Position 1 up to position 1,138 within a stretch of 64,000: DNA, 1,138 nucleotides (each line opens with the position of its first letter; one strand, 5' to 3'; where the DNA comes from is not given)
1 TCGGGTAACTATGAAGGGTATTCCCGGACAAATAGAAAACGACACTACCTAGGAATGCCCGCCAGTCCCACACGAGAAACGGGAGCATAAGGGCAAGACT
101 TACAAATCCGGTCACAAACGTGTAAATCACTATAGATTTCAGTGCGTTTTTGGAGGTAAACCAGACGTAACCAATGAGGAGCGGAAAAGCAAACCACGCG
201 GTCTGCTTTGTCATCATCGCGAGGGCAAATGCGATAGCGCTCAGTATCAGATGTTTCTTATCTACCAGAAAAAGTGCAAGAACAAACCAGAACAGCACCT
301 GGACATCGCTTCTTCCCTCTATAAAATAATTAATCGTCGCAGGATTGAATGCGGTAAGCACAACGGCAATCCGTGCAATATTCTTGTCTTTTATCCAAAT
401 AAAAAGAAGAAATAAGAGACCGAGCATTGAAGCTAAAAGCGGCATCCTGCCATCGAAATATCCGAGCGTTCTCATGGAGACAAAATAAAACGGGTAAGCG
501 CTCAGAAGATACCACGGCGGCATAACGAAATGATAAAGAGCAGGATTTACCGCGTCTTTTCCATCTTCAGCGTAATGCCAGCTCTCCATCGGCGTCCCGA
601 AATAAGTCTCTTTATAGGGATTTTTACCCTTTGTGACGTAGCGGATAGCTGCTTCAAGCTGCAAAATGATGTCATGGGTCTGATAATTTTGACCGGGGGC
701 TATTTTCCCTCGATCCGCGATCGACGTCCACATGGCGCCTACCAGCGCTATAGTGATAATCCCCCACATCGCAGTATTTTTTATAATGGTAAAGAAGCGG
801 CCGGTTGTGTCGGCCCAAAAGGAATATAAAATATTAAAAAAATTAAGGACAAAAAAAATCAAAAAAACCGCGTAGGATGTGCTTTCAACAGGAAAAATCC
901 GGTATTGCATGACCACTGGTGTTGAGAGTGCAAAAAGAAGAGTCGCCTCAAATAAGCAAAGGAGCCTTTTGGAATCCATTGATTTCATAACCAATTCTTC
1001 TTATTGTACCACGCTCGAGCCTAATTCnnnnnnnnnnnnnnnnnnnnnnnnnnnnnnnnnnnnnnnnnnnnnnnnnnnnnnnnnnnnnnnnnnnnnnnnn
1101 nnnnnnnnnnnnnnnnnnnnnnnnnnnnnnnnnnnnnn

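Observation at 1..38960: A ~39-kb surface-glycosylation super-island with at least 13 GT-C-type membrane transferases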

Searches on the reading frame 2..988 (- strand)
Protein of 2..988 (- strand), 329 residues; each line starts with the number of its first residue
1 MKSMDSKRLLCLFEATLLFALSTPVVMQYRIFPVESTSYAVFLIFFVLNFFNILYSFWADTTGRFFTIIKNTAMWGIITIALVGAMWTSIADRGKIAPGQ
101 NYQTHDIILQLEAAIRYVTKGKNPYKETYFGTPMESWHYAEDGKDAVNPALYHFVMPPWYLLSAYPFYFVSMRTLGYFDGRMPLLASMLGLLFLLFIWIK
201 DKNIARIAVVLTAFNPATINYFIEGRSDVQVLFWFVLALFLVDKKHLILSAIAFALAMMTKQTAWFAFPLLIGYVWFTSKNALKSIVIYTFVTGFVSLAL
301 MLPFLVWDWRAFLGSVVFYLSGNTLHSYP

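Call 15: search_protein_families(library=ncbifam, proteins=[window:2-988:-], max_evalue=0.01)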
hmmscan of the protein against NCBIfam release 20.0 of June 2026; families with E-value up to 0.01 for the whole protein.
window:2-988:- (329 aa): 1 family
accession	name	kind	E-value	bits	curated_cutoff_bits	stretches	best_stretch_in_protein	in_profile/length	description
NF046093.1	AZOBR_p60025_fam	subfamily_domain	0.00041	19.6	150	1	185-289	121-223/232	AZOBR_p60025 family cell surface glycopolymer formation protein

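Call 16: search_protein_families(library=pfam, proteins=[window:2-988:-], max_evalue=10)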
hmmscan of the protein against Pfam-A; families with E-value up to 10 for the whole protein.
window:2-988:- (329 aa): 1 family
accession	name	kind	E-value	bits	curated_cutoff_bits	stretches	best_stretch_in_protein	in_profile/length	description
PF09594.16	GT87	-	0.001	19.3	25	1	155-325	2-167/237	Glycosyltransferase family 87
